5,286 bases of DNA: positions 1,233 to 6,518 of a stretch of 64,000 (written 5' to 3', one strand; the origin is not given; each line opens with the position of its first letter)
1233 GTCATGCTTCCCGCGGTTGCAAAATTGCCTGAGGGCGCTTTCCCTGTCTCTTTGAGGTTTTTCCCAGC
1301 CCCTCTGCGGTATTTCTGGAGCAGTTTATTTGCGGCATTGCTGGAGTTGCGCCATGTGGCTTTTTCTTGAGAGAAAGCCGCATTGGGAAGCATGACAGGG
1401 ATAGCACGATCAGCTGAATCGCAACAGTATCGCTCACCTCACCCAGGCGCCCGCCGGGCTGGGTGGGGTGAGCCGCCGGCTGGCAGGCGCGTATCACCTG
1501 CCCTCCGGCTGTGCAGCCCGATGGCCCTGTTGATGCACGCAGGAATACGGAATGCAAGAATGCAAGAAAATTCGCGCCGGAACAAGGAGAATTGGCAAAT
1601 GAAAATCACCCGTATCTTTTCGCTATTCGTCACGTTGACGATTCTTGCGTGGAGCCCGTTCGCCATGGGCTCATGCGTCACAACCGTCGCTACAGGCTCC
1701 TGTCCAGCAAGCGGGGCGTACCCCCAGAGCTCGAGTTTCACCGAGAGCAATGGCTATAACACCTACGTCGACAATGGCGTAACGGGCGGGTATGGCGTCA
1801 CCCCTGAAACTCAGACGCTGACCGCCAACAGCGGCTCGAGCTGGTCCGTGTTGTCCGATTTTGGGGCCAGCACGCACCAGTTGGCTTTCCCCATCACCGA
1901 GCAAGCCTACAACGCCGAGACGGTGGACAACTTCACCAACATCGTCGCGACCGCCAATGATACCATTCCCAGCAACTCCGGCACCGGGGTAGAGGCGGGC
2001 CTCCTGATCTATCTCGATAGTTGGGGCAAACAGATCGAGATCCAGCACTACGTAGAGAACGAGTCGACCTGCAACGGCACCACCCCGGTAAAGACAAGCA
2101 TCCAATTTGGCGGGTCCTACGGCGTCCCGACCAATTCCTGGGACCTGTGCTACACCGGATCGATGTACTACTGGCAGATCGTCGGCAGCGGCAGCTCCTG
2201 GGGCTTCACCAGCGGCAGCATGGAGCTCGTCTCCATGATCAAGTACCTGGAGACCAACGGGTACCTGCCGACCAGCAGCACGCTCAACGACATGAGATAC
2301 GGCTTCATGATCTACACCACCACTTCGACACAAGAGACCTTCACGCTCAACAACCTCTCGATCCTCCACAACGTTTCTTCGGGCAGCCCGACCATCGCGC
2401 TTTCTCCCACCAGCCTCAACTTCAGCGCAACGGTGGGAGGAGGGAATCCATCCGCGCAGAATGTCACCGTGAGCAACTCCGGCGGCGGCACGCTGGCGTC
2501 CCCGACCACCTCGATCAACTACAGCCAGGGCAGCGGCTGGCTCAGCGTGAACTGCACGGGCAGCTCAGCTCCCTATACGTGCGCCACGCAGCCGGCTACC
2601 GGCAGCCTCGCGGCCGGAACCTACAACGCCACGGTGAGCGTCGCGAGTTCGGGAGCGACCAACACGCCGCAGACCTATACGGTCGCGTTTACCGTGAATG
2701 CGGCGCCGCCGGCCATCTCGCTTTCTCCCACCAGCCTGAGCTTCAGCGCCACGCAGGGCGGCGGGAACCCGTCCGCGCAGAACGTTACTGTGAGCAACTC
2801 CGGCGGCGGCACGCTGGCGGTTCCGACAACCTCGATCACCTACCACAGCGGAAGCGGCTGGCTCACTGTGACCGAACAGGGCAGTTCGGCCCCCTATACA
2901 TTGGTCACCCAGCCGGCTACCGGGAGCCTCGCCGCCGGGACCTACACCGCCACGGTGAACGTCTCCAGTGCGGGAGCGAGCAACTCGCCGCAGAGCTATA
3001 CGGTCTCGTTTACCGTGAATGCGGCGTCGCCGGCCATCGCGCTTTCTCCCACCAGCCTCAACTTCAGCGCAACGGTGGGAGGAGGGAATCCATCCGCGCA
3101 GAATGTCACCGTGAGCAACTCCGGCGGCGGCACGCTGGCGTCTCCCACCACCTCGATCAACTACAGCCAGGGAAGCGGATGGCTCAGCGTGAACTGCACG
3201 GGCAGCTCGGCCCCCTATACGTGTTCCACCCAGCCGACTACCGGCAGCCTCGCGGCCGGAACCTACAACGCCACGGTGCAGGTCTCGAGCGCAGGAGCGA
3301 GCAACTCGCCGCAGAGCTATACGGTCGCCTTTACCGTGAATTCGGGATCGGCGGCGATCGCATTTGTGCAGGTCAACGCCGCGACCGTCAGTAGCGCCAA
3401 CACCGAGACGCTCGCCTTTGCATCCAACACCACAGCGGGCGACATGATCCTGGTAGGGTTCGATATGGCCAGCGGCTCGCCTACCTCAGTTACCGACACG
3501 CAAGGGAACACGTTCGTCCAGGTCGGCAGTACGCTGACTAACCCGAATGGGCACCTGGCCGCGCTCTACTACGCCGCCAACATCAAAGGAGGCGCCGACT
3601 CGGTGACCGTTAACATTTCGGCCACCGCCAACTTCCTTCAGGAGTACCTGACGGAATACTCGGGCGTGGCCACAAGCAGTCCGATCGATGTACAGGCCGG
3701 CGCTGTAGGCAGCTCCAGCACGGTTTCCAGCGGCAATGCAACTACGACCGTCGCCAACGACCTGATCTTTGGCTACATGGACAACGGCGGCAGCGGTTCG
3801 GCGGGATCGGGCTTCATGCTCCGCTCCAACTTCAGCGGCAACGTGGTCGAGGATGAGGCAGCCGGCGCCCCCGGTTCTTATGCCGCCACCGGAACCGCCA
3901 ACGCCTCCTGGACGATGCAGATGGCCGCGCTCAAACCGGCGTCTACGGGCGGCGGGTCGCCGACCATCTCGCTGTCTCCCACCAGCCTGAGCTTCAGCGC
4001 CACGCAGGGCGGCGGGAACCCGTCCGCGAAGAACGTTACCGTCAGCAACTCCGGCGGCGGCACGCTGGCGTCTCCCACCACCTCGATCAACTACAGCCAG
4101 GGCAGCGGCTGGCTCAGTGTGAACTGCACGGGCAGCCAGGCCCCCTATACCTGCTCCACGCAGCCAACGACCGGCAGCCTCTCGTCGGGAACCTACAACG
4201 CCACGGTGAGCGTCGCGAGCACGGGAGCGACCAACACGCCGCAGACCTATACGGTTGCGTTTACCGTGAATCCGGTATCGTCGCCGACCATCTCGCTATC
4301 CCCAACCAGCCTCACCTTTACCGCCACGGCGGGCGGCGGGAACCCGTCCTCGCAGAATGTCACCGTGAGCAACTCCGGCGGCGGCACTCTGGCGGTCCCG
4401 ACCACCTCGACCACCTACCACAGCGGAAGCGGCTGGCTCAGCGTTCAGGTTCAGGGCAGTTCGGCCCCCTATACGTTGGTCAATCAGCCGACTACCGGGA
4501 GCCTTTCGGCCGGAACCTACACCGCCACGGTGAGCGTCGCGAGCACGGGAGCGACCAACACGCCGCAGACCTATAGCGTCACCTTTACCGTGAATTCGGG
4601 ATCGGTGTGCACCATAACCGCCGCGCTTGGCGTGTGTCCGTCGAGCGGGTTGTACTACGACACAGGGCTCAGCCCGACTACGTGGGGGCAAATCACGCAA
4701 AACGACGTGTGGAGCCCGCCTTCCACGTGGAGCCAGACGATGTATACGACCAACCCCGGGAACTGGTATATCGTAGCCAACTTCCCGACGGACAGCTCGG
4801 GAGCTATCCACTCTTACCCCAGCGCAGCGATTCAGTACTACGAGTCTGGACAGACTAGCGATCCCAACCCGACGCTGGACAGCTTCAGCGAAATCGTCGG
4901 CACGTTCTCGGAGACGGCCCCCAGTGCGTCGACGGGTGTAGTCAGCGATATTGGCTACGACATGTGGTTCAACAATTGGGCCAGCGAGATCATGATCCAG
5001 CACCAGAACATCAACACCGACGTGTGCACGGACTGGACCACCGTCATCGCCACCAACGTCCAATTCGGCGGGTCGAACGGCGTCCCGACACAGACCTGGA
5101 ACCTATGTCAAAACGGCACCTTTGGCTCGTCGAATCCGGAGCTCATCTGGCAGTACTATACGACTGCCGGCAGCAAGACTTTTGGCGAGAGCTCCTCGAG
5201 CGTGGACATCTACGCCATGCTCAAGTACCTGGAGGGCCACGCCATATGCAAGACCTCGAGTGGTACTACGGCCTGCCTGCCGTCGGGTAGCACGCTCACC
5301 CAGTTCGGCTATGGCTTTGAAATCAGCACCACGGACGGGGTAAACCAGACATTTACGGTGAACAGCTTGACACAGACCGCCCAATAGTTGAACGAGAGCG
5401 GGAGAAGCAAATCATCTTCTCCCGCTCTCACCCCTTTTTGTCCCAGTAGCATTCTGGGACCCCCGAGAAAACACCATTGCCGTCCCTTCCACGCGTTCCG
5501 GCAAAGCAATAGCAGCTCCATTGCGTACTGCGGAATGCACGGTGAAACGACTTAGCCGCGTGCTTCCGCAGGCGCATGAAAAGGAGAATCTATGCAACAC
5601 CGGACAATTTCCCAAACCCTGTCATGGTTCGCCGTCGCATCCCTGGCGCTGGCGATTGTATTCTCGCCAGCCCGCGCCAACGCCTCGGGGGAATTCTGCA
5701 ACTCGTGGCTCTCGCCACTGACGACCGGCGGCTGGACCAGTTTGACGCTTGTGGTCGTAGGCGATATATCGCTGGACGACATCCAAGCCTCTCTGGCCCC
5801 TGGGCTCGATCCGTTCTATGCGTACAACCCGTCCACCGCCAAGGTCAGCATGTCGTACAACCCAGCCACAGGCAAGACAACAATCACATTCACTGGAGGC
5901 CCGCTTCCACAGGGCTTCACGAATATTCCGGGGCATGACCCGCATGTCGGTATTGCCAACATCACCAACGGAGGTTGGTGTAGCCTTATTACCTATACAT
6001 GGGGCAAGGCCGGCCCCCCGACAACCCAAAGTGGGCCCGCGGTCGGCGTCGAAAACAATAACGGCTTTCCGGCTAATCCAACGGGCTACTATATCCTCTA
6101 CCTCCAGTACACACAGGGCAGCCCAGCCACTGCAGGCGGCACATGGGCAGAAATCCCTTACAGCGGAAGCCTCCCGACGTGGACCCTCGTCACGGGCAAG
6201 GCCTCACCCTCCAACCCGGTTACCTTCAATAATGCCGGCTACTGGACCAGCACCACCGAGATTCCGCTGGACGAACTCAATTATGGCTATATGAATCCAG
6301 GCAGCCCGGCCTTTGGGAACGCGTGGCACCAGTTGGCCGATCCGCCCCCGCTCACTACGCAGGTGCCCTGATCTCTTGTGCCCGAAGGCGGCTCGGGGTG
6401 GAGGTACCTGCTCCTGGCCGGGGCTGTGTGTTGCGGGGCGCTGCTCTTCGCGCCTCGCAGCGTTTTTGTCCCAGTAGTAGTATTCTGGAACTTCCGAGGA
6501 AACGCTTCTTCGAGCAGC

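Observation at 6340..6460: A single in-frame UGA separates a secreted protein from its VPEGG membrane anchor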

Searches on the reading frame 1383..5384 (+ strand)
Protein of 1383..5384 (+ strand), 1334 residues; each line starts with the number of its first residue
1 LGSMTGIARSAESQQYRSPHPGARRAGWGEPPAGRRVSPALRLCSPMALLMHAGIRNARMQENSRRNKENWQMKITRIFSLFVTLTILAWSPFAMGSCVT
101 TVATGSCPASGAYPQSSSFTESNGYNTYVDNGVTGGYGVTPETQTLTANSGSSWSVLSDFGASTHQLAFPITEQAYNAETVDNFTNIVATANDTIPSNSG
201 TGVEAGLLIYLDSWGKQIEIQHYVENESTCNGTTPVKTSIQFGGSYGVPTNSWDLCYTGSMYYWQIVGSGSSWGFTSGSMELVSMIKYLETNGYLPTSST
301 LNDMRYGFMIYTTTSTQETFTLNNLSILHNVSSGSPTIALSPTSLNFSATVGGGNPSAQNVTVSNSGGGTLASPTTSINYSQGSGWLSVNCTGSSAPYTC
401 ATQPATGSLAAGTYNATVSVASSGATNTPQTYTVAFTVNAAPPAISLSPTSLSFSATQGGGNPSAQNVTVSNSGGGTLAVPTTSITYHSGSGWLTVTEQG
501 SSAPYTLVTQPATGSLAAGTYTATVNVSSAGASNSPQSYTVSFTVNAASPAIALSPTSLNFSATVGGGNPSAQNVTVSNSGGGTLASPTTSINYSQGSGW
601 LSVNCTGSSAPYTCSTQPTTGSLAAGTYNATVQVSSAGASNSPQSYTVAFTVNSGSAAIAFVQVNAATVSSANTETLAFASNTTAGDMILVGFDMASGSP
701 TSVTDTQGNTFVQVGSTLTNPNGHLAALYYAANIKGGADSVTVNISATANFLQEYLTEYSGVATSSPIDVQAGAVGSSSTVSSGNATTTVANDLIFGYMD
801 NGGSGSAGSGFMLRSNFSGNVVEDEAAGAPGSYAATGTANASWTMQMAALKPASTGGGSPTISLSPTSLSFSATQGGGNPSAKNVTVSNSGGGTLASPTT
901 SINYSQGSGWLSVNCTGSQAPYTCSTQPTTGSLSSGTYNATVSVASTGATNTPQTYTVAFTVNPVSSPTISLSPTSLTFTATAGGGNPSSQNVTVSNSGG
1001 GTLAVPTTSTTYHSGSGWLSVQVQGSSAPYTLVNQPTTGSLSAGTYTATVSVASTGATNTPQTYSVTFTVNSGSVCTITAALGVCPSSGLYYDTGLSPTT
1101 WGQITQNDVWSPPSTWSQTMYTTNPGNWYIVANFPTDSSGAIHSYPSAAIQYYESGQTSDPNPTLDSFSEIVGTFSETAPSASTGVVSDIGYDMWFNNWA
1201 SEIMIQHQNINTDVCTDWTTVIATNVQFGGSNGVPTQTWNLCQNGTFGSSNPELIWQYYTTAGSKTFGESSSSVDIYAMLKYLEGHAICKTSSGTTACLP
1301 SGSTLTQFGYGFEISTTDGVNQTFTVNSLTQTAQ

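Call 4: search_protein_families(library=pfam, proteins=[window:1383-5384:+], max_evalue=1)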
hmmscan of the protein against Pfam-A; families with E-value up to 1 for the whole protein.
window:1383-5384:+ (1334 aa): 3 families
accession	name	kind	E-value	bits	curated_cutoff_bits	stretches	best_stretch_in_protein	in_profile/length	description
PF16967.11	TcfC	-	2e-05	24.5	29.4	0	620-639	38-57/68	E-set like domain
PF07495.19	Y_Y_Y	-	0.00012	22.3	26.6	0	1041-1070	35-64/65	Y_Y_Y domain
PF12266.13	DUF3613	-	0.53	10.8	25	0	1004-1039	7-40/66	Protein of unknown function (DUF3613)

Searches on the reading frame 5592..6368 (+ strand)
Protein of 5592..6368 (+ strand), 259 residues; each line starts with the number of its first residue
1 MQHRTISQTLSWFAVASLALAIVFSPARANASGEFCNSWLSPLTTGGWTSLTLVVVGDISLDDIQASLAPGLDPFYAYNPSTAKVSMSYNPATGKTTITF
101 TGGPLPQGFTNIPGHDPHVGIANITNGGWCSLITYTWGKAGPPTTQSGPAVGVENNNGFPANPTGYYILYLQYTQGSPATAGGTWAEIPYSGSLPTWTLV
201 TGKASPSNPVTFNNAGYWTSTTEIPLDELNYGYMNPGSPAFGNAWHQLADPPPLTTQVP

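Call 4: search_protein_families(library=pfam, proteins=[window:5592-6368:+], max_evalue=1)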
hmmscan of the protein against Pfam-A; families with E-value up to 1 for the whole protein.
window:5592-6368:+ (259 aa): 0 families

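Call 5: search_protein_families(library=ncbifam, proteins=[window:5592-6368:+], max_evalue=10)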
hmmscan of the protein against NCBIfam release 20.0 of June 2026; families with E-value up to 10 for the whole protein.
window:5592-6368:+ (259 aa): 0 families

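Call 10: find_homologous_proteins(query=window:5592-6368:+, max_evalue=0.01)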
Query window:5592-6368:+ (259 aa): 3 proteins with E <= 0.01 among 2558 candidates.
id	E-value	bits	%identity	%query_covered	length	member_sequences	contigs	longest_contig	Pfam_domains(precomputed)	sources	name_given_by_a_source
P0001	2.7e-150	517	88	100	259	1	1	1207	-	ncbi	-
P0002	7.2e-148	509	87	100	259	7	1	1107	-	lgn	-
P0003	1.6e-138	479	82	100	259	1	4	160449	-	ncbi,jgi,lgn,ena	ncbi:MAG: hypothetical protein ABSC48_05435 [Terracidiphilus sp.]|jgi:hypothetical protein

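Call 11: find_encoding_contigs(protein=P0003, flank=3000, max_places=6)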
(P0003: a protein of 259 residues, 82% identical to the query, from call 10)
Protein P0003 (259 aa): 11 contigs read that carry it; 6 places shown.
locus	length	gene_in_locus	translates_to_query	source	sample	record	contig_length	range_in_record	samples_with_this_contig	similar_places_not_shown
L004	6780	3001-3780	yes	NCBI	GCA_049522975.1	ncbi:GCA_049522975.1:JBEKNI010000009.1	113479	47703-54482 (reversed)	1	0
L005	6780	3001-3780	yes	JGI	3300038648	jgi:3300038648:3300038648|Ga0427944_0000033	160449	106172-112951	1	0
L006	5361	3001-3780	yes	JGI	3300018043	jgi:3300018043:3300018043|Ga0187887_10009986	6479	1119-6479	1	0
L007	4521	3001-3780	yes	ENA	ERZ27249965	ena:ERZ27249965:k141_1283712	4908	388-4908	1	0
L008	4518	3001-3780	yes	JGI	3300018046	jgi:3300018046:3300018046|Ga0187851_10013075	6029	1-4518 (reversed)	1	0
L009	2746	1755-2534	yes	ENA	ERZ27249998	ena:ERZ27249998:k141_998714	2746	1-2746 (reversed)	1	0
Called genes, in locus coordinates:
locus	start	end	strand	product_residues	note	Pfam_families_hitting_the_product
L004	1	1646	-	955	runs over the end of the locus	PF10282:Lactonase (weak), PF04185:Phosphoesterase (faint)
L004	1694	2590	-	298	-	PF00590:TP_methylase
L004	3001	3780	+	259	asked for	-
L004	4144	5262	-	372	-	PF02163:Peptidase_M50, PF00571:CBS (weak)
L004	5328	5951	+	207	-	PF03602:Cons_hypoth95, PF05175:MTS (faint)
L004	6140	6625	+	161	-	PF00196:GerE, PF08281:Sigma70_r4_2 (weak)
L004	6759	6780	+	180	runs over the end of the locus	PF13858:DUF4199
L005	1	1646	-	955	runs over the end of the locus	PF10282:Lactonase (weak), PF04185:Phosphoesterase (faint)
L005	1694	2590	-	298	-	PF00590:TP_methylase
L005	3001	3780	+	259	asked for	-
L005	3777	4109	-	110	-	PF00590:TP_methylase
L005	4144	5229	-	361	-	PF02163:Peptidase_M50, PF00571:CBS (weak)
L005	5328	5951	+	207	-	PF03602:Cons_hypoth95, PF05175:MTS (faint)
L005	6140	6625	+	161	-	PF00196:GerE, PF08281:Sigma70_r4_2 (weak)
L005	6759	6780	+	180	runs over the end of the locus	PF13858:DUF4199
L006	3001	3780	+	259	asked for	-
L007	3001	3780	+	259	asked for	-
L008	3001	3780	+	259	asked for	-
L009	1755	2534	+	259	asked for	-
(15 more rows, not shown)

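Call 12: find_encoding_contigs(protein=P0001, flank=3000, max_places=4)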
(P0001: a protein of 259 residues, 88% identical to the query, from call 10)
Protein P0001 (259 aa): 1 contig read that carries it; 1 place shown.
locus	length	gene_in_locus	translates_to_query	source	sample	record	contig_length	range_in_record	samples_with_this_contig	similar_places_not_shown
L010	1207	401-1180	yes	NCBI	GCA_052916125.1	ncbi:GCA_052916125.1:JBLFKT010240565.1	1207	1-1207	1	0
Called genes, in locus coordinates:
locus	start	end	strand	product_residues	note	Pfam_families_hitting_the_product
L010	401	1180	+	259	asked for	-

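Call 13: find_encoding_contigs(protein=P0002, flank=3000, max_places=4)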
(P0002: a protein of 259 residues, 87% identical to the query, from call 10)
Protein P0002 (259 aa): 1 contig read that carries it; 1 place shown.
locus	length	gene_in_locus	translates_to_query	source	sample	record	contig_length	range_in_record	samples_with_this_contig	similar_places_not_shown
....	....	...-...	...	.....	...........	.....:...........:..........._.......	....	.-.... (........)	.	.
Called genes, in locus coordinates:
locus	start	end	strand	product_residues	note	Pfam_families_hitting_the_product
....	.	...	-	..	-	?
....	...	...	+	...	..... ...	-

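Call 24: find_related_loci(query=window:5592-6368:+, collection=metagenome_contigs, flank=1500)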
Query window:5592-6368:+ (259 aa) in metagenome_contigs; peptide patterns used: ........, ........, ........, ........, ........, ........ (x = any residue, [..] = any of these).
131 stretches matched a pattern; 1 encode a relative of the query (tblastn E <= 1e-3); 1 distinct loci.
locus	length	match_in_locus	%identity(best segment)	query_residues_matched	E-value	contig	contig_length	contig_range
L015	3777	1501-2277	82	1-259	1e-142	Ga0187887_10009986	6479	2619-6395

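Call 25: find_related_loci(query=window:5592-6368:+, collection=genome_contigs, flank=1500)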
Query window:5592-6368:+ (259 aa) in genome_contigs; peptide patterns used: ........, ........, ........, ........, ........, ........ (x = any residue, [..] = any of these).
151 stretches matched a pattern; 1 encode a relative of the query (tblastn E <= 1e-3); 1 distinct loci.
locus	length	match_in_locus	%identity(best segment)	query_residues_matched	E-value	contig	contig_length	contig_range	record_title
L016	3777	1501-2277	82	1-259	2e-141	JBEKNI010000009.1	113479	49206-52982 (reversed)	MAG: Terracidiphilus sp. isolate SPRUCE 413 SPRUCE_413_9, whole genome shotgun sequence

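Call 68: find_encoding_contigs(protein=window:5592-6368:+, flank=1500, max_places=6)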
Protein window:5592-6368:+ (259 aa): 17 contigs read that carry it; 6 places shown.
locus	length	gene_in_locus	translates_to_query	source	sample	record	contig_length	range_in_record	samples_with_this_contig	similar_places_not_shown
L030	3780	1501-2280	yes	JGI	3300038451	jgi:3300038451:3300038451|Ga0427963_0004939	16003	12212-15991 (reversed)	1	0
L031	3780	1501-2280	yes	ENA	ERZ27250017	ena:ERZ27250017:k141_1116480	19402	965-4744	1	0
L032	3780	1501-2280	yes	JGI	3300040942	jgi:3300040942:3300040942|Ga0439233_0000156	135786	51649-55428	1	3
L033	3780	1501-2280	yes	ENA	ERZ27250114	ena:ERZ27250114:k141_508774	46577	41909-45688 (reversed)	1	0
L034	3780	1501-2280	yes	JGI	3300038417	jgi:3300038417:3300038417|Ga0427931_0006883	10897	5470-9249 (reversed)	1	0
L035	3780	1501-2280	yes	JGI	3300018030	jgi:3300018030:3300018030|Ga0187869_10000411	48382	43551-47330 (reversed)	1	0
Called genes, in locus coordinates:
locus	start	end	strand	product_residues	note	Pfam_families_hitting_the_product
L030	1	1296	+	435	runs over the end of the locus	?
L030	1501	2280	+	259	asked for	-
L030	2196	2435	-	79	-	-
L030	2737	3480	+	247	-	-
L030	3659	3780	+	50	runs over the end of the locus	-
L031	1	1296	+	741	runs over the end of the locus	-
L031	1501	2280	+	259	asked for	-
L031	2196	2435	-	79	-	-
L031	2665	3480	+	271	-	-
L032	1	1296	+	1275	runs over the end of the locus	PF16967:TcfC (faint)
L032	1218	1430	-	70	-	-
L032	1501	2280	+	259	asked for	-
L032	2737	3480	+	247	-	-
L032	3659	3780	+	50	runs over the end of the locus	-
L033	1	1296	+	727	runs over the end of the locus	?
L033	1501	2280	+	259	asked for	-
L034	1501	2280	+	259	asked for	-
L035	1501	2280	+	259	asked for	-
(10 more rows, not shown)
